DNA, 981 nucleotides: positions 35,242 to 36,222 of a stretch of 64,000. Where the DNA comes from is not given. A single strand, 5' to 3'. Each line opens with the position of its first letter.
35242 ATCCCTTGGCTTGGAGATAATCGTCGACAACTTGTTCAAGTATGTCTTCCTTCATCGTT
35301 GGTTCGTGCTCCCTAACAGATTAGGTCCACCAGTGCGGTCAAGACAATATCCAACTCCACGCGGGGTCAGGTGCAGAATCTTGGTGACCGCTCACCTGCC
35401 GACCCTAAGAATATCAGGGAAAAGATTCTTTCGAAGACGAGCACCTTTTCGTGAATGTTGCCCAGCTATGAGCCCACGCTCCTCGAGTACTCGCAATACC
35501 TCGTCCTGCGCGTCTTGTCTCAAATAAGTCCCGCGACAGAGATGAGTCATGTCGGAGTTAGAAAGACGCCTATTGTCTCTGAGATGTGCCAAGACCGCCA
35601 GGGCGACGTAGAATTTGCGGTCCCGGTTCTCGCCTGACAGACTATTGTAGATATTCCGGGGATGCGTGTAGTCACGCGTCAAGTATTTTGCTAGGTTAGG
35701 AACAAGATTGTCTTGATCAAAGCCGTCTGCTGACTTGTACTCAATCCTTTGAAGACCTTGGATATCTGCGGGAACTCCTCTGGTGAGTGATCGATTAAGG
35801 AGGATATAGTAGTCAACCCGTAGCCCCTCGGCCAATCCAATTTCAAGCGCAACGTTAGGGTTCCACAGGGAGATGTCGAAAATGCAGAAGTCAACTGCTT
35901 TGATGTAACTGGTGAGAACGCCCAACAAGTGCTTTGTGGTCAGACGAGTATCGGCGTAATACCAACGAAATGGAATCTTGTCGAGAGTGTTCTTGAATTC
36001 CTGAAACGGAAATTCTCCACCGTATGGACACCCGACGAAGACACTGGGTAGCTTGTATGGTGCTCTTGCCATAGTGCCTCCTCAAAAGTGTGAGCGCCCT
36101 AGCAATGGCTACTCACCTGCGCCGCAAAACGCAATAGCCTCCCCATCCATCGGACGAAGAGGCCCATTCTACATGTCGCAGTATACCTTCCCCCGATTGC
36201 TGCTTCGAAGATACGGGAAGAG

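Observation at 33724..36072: CPBP (Abi-like) protease plus two uncharacterised genes form a second candidate defence or immunity cassette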

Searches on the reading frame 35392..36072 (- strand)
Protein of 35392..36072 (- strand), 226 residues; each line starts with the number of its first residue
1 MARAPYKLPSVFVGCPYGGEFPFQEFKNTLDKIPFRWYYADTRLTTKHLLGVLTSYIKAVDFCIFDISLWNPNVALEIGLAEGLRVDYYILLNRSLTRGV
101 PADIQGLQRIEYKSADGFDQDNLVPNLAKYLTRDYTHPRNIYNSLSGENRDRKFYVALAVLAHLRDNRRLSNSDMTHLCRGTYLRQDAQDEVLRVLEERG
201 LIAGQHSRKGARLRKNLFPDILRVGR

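Call 3: search_protein_families(library=pfam, proteins=[window:35392-36072:-], max_evalue=0.1)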
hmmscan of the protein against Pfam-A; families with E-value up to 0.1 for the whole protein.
window:35392-36072:- (226 aa): 0 families

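Call 4: search_protein_families(library=padloc, proteins=[window:35392-36072:-], max_evalue=0.1)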
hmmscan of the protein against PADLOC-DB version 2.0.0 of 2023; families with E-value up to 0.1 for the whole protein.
window:35392-36072:- (226 aa): 2 families
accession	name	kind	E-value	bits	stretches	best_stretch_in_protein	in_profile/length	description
PDLC00731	Effector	-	0.011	12.8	1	73-129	234-292/306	TIR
PDLC00732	Effector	-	0.036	11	1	73-133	230-292/301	TIR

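Call 5: search_protein_families(library=ncbifam, proteins=[window:35392-36072:-], max_evalue=0.1)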
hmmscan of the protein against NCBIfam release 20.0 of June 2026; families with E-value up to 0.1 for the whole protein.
window:35392-36072:- (226 aa): 1 family
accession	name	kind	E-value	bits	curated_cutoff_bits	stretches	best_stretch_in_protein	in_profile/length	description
TIGR01491.1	HAD-SF-IB-PSPlk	hypoth_equivalog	0.026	14.2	151.9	1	155-204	52-100/201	phosphoserine phosphatase-like hydrolase, archaeal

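Call 6: search_protein_families(library=phrogs, proteins=[window:35392-36072:-], max_evalue=0.1)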
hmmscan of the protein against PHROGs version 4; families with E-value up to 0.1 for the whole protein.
window:35392-36072:- (226 aa): 1 family
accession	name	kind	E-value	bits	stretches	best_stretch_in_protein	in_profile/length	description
phrog_3634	-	unknown function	0.00024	21.8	1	40-114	44-116/237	-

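Call 7: search_solved_structures(query=window:35392-36072:-, max_evalue=10)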
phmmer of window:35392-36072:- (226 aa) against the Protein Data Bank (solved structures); distinct sequences matched with E-value up to 10: 1.
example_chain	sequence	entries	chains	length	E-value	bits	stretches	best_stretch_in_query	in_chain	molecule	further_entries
1yq2_A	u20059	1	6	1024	1.2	12.1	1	120-186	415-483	beta-galactosidase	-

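Call 10: find_homologous_proteins(query=window:35392-36072:-, max_evalue=0.001)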
Query window:35392-36072:- (226 aa): 257 proteins with E <= 0.001 among 697 candidates; the best 120 are listed.
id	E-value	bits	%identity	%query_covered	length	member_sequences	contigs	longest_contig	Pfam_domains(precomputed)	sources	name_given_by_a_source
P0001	3.6e-150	516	100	100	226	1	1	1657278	-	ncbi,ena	-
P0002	8.7e-109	381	71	99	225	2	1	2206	-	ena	-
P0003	1.3e-107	377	71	99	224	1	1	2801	-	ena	-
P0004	1.3e-106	374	71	100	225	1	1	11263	-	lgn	-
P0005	2.1e-106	373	71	100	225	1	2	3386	-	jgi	jgi:hypothetical protein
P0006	3.8e-106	372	70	100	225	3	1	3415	-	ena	-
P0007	7.8e-106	371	69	100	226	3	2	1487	-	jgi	jgi:hypothetical protein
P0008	1.2e-105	370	70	100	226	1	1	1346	-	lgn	-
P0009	2.8e-105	369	70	100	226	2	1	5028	-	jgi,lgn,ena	-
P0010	3.8e-105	369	69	100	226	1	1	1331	-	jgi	-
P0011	7.4e-105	368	70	100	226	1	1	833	-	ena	-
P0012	9.5e-105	367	69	99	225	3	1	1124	-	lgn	-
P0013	4.8e-104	365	70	100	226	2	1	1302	-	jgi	jgi:hypothetical protein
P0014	5.4e-104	365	69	100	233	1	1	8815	-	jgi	jgi:hypothetical protein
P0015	7.1e-104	365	69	100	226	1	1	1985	-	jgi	jgi:hypothetical protein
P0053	5.6e-99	349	66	100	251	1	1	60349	-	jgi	jgi:hypothetical protein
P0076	7.8e-95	335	63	99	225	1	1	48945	-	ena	-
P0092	1.5e-92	328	65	100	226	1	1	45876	-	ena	-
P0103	3.2e-90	320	65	100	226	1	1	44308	-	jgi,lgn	-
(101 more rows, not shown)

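Call 14: find_related_loci(query=A1, collection=genome_contigs, flank=10000)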
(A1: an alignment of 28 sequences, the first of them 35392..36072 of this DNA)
Query A1 (226 aa) in genome_contigs; peptide patterns used: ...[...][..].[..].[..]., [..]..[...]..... (x = any residue, [..] = any of these).
41 stretches matched a pattern; 11 encode a relative of the query (tblastn E <= 1e-3); 11 distinct loci.
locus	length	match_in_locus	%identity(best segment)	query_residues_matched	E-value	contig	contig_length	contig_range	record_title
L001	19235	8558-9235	68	1-226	6e-106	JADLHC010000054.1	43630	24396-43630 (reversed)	MAG: Planctomycetia bacterium isolate SJ466 c_000000383740, whole genome shotgun sequence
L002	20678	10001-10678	66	1-226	9e-106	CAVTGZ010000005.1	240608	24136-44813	MAG: uncultured Acidobacteriota bacterium isolate MFD06085.bin.2.31 genome assembly, contig: contig_35649, whole genome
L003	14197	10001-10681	65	1-226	3e-103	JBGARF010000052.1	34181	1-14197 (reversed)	MAG: Limisphaerales bacterium isolate MAG_MBR_H10.46 MBRH10-46_opera_contig_4528, whole genome shotgun sequence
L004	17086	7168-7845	64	1-226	5e-103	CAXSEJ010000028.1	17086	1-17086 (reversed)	MAG: uncultured Rhizobacter sp. isolate private_X16_metawrap_bin.5 genome assembly, contig: private_X16_metawrap_bin.5_2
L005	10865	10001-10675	57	1-225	5e-93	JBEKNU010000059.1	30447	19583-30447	MAG: Terriglobia bacterium isolate SPRUCE 424 SPRUCE_424_59, whole genome shotgun sequence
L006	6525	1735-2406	55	1-224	5e-88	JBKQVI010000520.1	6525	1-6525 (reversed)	MAG: Terriglobia bacterium isolate SEr2D2E2F__bin_83 SEr2D2E2F_000000264784, whole genome shotgun sequence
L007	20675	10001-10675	56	1-225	6e-88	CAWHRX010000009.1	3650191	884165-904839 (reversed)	MAG: uncultured Acidobacteriota bacterium isolate MFD05580.bin.1.127 genome assembly, contig: contig_4695, whole genome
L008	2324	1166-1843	54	1-224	3e-86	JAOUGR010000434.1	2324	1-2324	MAG: Gammaproteobacteria bacterium isolate 4_1_May_SF_Bin34 4_1_May_SF_Bin34_scaffold_46450_c1, whole genome shotgun seq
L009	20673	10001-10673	56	1-223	1e-70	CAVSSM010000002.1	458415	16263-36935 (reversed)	MAG: uncultured Chlamydiae bacterium isolate MFD05580.bin.2.22 genome assembly, contig: contig_28501, whole genome shotg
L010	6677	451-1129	68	1-226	1e-63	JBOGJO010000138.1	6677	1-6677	MAG: Thermoanaerobaculia bacterium isolate TC-S_maxbin2.bin.114 k127_1704327, whole genome shotgun sequence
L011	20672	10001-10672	61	1-224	1e-95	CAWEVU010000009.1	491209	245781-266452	MAG: uncultured Acidobacteriota bacterium isolate MFD09222.bin.1.119 genome assembly, contig: contig_54000, whole genome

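Call 28: predict_structure(alignment_id=A1)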
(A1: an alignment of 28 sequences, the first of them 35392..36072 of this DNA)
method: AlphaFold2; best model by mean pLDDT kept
length: 226 residues; sequences in the alignment: 28
mean_pLDDT: 89.1   pTM: 0.87
mean pLDDT of the five models: 89.1, 84.5, 82.0, 78.8, 75.8
residues with pLDDT >= 90: 151; 70-90: 63; 50-70: 10; < 50: 2
segments of 3 or more residues with pLDDT < 50: none
pLDDT, mean of each block of 10 residues (from residue 1): 76 85 92 92 69 89 92 88 94 84 85 92 93 88 94 97 96 93 93 96 91 93 70
secondary structure, 60 per line:
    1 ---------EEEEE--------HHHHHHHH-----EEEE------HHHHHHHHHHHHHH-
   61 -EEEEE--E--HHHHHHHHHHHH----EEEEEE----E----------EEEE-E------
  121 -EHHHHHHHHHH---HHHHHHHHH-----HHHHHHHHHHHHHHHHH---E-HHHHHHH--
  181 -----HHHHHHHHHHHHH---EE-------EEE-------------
elements in order: E10-14 H23-30 E36-39 H46-59 E62-66 H72-83 E88-93 E109-112 H123-132 H136-144 H150-166 H172-178 H186-198 E211-213

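Call 36: find_encoding_contigs(protein=window:35392-36072:-, flank=10000, max_places=3)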
Protein window:35392-36072:- (226 aa): no gene with exactly this product is on record in the collection.

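Call 37: find_encoding_contigs(protein=P0001, flank=10000, max_places=3)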
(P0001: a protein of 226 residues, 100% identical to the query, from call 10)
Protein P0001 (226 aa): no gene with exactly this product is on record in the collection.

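Call 40: search_dna_similar(query=window:35392-36072:-, collection=plasmids, mode=protein, max_evalue=0.001)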
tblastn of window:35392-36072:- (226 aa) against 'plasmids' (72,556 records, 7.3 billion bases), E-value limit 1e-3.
No match.

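Call 42: search_dna_similar(query=window:35392-36072:-, collection=phages, mode=protein, max_evalue=0.001)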
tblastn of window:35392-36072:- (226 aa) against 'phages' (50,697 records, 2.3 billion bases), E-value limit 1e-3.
No match.

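Call 46: search_solved_structures(query=A1, max_evalue=10, show_alignments=2)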
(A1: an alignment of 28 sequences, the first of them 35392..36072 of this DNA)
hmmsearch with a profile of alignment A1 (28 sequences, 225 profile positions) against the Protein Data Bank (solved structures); distinct sequences matched with E-value up to 10: 1.
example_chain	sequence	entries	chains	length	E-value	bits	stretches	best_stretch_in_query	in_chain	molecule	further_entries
2ysk_A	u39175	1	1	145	0.19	14.4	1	129-179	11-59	Hypothetical protein TTHA1432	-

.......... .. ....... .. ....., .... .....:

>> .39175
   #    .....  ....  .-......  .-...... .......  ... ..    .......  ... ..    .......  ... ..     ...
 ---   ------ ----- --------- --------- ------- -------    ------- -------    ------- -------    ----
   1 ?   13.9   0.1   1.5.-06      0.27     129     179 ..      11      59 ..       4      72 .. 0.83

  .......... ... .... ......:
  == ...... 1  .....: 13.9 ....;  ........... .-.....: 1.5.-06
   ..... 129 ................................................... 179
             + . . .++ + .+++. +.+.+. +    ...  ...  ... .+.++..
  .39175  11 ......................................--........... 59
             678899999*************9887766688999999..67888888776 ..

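Call 58: search_protein_families(library=pfam, alignment_id=A5, max_evalue=0.00001)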
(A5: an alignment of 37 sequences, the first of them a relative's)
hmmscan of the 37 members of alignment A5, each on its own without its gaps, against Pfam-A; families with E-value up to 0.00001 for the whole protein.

A. member 1, L001:7380-7733:- (117 aa): 0 families

B. families by the number of members that match (of 37 scanned): 69 families (the first 25 are shown)
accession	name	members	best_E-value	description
PF01401.24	Peptidase_M2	1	1.2e-230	Angiotensin-converting enzyme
PF00067.27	p450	1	6.7e-92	Cytochrome P450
PF25174.1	Beta-prop_THOC3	1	3.8e-77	THOC3 beta-propeller domain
PF00120.29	Gln-synt_C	1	6.2e-75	Glutamine synthetase, catalytic domain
PF00400.38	WD40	1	9.2e-69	WD domain, G-beta repeat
PF25173.1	Beta-prop_WDR3_1st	1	7.5e-61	WDR3 first beta-propeller domain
PF24814.1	WD40_Prp19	1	1.3e-60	Prp19 WD40 domain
PF25778.1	DUF7948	1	1.1e-55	Domain of unknown function (DUF7948)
PF25175.1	Beta-prop_WDR5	1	1.2e-53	WDR5 beta-propeller domain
PF00106.31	adh_short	1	2.3e-52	short chain dehydrogenase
PF23414.1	Beta-prop_EML_2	1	4e-49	Echinoderm microtubule-associated protein second beta-propeller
PF01979.26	Amidohydro_1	1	1.8e-48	Amidohydrolase family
PF00069.31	Pkinase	1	3.7e-48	Protein kinase domain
PF24817.1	WD40_WDHD1_1st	1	8.6e-47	WDHD1 first WD40 domain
PF22505.1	RNase_J_b_CASP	1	1.5e-45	Ribonuclease J, beta-CASP domain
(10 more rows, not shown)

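Call 59: search_protein_families(library=padloc, alignment_id=A5, max_evalue=0.00001)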
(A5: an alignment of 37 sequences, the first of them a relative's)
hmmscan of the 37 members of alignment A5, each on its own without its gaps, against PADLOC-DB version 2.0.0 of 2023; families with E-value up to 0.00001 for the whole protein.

A. member 1, L001:7380-7733:- (117 aa): 0 families

B. families by the number of members that match (of 37 scanned): 39 families (the first 25 are shown)
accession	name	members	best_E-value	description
PDLC04042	PD-T4-6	1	8.1e-78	-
PDLC04053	PD-T4-6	1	6e-74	-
PDLC04043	PD-T4-6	1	2.8e-70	-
PDLC04061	PD-T4-6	1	6.4e-70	-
PDLC04060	PD-T4-6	1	9.1e-69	-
PDLC04138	mad6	1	1.4e-68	mads_6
PDLC04039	PD-T4-6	1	2.9e-65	-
PDLC04052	PD-T4-6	1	2.7e-62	-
PDLC04054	PD-T4-6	1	7.1e-61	-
PDLC04047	PD-T4-6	1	5.9e-60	-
PDLC04048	PD-T4-6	1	9.9e-59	-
PDLC04057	PD-T4-6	1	9.7e-58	-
PDLC04040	PD-T4-6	1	5.7e-57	-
PDLC04041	PD-T4-6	1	9.1e-56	-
PDLC04064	PD-T4-6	1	8.1e-47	-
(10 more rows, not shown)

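Call 71: fold_search(model_id=the predicted structure, library=pdb)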
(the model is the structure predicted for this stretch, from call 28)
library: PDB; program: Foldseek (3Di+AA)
matches with E <= 10: 1349; with E <= 0.001: 7
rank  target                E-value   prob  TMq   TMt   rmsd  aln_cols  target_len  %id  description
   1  8qc0_A                1.6e-04  1.00  0.33  0.48   8.0       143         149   12  Nucleoside 2'deoxyribosyltransferase from Chroococcidiopsis thermalis PCC 7203 WT ribosylated (released 2024-02-21)
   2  4ohr                  2.7e-04  1.00  0.40  0.55   3.3       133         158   18  Crystal structure of MilB from Streptomyces rimofaciens (released 2014-06-25)
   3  8pqr_D                2.9e-04  1.00  0.32  0.46   6.4       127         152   14  Nucleoside 2'deoxyribosyltransferase from Chroococcidiopsis thermalis PCC 7203 WT bound to DAD_Immucillin-H (released 2024-02-21)
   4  8pqq_D                4.4e-04  1.00  0.32  0.45   6.4       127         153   13  Nucleoside 2'deoxyribosyltransferase from Chroococcidiopsis thermalis PCC 7203 E88Q Mutant bound to Clofarabine (released 2024-02-21)
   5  4ohb                  4.9e-04  1.00  0.40  0.55   3.4       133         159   19  Crystal structure of MilB E103A in complex with 5-hydroxymethylcytidine 5'-monophosphate (hmCMP) from Streptomyces rimof (released 2014-06-25)
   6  9emw_A                5.2e-04  1.00  0.33  0.46   6.0       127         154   15  Nucleoside 2'deoxyribosyltransferase from Chroococcidiopsis thermalis PCC 7203 Y7F Mutant bound to ImmH-Forodesine (released 2025-05-14)
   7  8pqp_A                6.3e-04  1.00  0.32  0.45   8.3       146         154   11  Nucleoside 2'deoxyribosyltransferase from Chroococcidiopsis thermalis PCC 7203 D62N Mutant bound to ImmH-Forodesine (released 2024-02-21)
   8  8rps_B                1.0e-03  1.00  0.40  0.65   3.1       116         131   14  Crystal structure of human DNPH1 mutant- D80N bound to 5hmdUMP (released 2024-11-20)
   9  8rpt_A                1.1e-03  1.00  0.38  0.61   3.7       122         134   14  Crystal structure of human DNPH1 mutant- D80A (released 2024-11-20)
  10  4jel                  1.6e-03  1.00  0.37  0.54   3.6       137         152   18  Structure of MilB Streptomyces rimofaciens CMP N-glycosidase (released 2013-09-11)
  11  8os9_A                1.8e-03  1.00  0.36  0.59   3.8       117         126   11  Structure of Homo sapiens 2'-deoxynucleoside 5'-phosphate N-hydrolase 1 (DNPH1) (released 2023-08-30)
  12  8os9_B                1.9e-03  1.00  0.36  0.60   3.7       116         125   11  Structure of Homo sapiens 2'-deoxynucleoside 5'-phosphate N-hydrolase 1 (DNPH1) (released 2023-08-30)
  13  9i9q_A                2.3e-03  1.00  0.40  0.65   3.3       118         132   14  Crystal structure of DNPH1 bound by compound 2. (released 2025-11-12)
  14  8rpt_B                2.3e-03  1.00  0.44  0.67   3.8       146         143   13  Crystal structure of human DNPH1 mutant- D80A (released 2024-11-20)
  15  9da5_A                3.3e-03  1.00  0.38  0.64   3.3       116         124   14  Crystal structure of human DNPH1 bound to inhibitor 2c (released 2025-02-05)
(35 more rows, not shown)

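Call 73: search_protein_representatives(alignment_id=A1)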
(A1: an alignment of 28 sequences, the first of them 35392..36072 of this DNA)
Query: 28 sequences, 225 profile positions. Proteins with E-value up to 0.001 (for the whole library): 1260; up to 1e-10: 257; up to 1e-30: 37. The best 150 are listed.
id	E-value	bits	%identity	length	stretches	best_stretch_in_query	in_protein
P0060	7.1e-110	382.2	-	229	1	1-225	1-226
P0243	3.9e-71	255.5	-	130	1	1-130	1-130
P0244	5.0e-67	242.1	-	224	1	6-219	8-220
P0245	7.9e-67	241.4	-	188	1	1-119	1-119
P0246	1.8e-64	233.7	-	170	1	1-131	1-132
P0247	1.9e-62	227.1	-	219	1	1-219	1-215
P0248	1.4e-61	224.2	-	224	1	1-219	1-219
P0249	4.8e-61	222.5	-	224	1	1-220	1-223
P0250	1.1e-58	214.8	-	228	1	1-218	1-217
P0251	1.2e-58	214.7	-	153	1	75-224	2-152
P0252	1.0e-55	205.1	-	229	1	7-212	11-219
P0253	1.9e-54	200.9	-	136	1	91-225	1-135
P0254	8.3e-53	195.6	-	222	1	1-220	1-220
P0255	1.2e-52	195.0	-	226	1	8-209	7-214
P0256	5.4e-52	192.9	-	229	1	7-220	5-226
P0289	4.1e-24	101.7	-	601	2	10-118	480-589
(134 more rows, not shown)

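Call 75: search_protein_families(library=pfam, alignment_id=A7, max_evalue=0.001)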
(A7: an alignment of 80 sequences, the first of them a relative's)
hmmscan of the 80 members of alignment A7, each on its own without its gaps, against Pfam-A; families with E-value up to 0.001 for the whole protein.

A. member 1, P0289 (601 aa): 2 families
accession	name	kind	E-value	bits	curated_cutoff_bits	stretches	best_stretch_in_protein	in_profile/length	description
PF10137.14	CAP12-PCTIR_TIR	-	7.3e-10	39.3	24.7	0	393-435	74-118/119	CAP12/Pycsar effector protein, TIR domain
PF05014.21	Nuc_deoxyrib_tr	-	1.3e-06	29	28.8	0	514-570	44-102/117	Nucleoside 2-deoxyribosyltransferase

B. families by the number of members that match (of 80 scanned): 20 families
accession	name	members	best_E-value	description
PF10137.14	CAP12-PCTIR_TIR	29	7.3e-10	CAP12/Pycsar effector protein, TIR domain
PF05014.21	Nuc_deoxyrib_tr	2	1.3e-06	Nucleoside 2-deoxyribosyltransferase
PF13412.12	HTH_24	2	1.3e-05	Winged helix-turn-helix DNA-binding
PF01978.25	TrmB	2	0.00012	Sugar-specific transcriptional regulator TrmB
PF08299.17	Bac_DnaA_C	1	8.7e-27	Bacterial dnaA protein helix-turn-helix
PF18860.6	AbiJ_NTD3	1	3.9e-18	AbiJ N-terminal domain 3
PF00708.24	Acylphosphatase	1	4.1e-18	Acylphosphatase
PF13243.12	SQHop_cyclase_C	1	9.9e-12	Squalene-hopene cyclase C-terminal domain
PF12802.13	MarR_2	1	2.6e-08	MarR family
PF02037.33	SAP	1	2.4e-07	SAP domain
PF04471.18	Mrr_cat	1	1.1e-05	Restriction endonuclease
PF07678.20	TED_complement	1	2.7e-05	A-macroglobulin TED domain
PF18953.6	SAP_new25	1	5.5e-05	SAP domain-containing new25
PF16344.10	FecR_C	1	8.3e-05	FecR, C-terminal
PF24266.1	HTH_HVO_0163_N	1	0.00029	HVO_0163, N-terminal HTH domain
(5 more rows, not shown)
